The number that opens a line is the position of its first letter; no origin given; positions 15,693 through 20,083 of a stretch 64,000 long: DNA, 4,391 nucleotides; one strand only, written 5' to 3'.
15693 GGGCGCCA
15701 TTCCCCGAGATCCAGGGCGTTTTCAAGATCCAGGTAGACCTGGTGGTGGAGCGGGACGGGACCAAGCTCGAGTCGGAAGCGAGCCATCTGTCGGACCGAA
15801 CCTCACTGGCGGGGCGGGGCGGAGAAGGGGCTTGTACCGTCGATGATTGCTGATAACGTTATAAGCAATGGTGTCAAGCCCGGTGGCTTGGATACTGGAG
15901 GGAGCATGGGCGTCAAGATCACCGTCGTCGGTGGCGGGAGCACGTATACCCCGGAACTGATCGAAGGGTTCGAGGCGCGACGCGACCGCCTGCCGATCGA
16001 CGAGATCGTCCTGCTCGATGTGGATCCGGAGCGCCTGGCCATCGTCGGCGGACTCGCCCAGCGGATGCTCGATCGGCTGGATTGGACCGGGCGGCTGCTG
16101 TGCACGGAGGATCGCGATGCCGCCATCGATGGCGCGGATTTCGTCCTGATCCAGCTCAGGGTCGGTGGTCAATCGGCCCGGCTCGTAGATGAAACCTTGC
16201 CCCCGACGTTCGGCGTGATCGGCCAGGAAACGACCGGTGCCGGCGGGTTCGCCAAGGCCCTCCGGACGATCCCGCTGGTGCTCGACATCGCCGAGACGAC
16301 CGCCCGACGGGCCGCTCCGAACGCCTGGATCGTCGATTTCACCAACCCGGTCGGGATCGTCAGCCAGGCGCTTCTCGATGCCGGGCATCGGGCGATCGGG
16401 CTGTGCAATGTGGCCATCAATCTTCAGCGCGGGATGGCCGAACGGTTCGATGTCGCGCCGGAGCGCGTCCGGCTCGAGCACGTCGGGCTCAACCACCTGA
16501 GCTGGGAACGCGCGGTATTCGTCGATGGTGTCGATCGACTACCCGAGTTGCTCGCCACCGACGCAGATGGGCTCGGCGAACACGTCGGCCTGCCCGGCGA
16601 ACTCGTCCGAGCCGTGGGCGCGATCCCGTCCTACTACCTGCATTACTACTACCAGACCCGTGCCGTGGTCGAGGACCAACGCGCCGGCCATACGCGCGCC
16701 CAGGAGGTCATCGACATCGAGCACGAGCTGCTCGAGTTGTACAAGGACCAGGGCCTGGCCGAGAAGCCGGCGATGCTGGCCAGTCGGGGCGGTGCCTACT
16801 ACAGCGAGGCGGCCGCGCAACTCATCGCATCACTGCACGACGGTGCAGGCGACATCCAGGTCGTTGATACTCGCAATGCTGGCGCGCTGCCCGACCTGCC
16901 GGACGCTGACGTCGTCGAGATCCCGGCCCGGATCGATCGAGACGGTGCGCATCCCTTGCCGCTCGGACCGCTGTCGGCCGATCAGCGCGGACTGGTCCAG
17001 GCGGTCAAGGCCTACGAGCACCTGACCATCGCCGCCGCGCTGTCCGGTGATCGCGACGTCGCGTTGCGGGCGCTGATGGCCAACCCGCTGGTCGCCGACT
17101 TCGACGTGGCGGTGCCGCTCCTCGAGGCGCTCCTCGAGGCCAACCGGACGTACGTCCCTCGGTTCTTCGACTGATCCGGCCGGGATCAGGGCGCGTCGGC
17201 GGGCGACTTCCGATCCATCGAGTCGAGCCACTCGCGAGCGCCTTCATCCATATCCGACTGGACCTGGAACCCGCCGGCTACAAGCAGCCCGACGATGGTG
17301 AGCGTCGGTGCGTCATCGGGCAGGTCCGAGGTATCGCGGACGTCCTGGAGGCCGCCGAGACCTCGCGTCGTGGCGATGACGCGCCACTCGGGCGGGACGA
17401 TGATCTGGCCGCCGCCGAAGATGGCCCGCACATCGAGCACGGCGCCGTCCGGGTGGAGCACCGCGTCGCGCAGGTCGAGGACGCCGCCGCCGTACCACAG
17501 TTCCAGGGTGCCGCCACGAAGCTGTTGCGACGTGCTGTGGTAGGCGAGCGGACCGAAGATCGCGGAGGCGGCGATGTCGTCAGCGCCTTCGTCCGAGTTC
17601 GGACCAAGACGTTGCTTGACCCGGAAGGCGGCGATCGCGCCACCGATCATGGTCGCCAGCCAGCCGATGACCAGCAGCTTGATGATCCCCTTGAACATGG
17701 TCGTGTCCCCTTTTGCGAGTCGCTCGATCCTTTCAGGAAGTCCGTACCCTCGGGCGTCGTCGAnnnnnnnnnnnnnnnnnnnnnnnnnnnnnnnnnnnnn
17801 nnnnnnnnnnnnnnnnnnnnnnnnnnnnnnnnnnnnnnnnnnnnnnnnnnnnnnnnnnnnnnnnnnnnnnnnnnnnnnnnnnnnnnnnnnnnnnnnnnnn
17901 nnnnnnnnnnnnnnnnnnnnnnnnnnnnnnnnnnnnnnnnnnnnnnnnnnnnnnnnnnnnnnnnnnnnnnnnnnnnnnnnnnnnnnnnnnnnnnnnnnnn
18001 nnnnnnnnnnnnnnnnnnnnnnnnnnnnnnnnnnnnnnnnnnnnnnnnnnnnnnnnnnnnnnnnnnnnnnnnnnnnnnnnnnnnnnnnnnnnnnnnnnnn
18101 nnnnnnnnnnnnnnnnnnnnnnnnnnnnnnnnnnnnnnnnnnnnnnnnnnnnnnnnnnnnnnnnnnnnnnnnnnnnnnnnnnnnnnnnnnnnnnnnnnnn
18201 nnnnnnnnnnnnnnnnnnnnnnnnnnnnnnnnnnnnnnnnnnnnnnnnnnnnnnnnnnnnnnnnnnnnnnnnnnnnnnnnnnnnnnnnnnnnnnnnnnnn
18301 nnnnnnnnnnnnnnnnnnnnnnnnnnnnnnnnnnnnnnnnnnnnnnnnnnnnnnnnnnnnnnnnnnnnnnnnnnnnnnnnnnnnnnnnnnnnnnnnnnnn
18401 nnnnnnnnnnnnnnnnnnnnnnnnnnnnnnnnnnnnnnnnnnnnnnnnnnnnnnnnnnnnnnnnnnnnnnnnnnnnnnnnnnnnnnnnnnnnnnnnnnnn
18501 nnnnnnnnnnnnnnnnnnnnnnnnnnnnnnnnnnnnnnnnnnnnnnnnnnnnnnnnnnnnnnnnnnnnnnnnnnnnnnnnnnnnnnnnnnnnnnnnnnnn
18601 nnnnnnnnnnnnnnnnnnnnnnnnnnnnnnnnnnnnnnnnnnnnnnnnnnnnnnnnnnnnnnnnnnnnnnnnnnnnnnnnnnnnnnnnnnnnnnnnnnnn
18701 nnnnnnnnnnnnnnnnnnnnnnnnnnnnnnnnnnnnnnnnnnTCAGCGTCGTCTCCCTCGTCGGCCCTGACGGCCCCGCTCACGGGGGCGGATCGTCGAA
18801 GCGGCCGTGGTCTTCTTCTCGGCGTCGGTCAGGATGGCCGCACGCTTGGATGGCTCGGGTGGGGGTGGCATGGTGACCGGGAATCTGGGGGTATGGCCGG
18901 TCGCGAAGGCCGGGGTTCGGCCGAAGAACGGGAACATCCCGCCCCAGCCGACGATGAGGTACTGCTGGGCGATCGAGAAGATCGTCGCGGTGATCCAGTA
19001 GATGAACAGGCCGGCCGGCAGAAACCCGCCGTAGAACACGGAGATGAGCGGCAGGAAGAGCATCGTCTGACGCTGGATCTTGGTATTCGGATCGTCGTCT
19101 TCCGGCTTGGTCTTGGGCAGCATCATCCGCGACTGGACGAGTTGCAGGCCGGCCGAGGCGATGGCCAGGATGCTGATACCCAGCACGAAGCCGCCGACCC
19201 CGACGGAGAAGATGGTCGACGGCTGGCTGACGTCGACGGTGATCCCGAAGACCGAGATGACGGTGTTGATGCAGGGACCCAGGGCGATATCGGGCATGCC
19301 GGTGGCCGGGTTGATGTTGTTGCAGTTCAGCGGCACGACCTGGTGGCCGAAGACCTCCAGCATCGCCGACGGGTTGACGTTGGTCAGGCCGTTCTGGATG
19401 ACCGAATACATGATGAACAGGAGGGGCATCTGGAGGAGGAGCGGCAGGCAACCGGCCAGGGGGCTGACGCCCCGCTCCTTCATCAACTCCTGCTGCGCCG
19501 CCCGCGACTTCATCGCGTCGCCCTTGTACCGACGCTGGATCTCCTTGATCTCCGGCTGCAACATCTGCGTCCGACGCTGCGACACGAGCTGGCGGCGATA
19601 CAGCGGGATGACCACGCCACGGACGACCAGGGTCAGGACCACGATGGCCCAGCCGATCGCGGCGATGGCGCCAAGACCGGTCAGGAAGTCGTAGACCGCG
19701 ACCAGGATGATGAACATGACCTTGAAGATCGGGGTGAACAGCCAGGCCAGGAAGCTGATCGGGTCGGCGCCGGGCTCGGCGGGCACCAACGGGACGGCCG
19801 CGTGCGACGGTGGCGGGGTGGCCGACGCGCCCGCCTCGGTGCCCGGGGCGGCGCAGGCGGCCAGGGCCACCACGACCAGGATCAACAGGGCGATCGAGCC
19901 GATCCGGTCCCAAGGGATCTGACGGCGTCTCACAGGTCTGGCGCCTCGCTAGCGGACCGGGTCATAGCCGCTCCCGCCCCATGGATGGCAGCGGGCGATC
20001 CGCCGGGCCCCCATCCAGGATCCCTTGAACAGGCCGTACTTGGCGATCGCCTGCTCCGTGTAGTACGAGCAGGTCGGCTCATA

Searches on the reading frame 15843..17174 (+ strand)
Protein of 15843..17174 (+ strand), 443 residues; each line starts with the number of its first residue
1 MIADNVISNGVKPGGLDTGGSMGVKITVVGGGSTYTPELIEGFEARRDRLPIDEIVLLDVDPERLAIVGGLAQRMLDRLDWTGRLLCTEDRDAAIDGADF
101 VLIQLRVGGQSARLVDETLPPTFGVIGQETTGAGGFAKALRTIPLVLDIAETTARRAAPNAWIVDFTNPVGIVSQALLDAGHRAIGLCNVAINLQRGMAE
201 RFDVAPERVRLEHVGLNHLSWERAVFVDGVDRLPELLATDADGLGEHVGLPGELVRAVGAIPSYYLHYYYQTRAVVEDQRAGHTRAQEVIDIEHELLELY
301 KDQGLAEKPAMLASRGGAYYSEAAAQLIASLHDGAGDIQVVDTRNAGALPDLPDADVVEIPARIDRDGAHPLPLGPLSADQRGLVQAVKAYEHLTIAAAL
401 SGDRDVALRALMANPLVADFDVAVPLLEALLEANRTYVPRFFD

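Call 66: search_protein_families(library=pfam, proteins=[window:15843-17174:+], max_evalue=0.0001)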
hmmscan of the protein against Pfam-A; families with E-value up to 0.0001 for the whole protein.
window:15843-17174:+ (443 aa): 2 families
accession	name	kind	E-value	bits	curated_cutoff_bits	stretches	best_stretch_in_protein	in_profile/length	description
PF11975.13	Glyco_hydro_4C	-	2.8e-49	168.4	24.1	1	214-417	2-211/211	Family 4 glycosyl hydrolase C-terminal domain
PF02056.22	Glyco_hydro_4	-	4.9e-47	160.3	23.2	1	25-201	1-180/183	Family 4 glycosyl hydrolase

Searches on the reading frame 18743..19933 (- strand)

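Call 66: search_protein_families(library=pfam, proteins=[window:18743-19933:-], max_evalue=0.0001)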
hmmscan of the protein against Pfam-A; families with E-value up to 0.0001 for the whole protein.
window:18743-19933:- (396 aa): 1 family
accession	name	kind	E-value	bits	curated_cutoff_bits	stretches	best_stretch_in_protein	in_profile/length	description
PF02096.25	60KD_IMP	-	4.5e-44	150.7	35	1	94-327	2-161/163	60Kd inner membrane protein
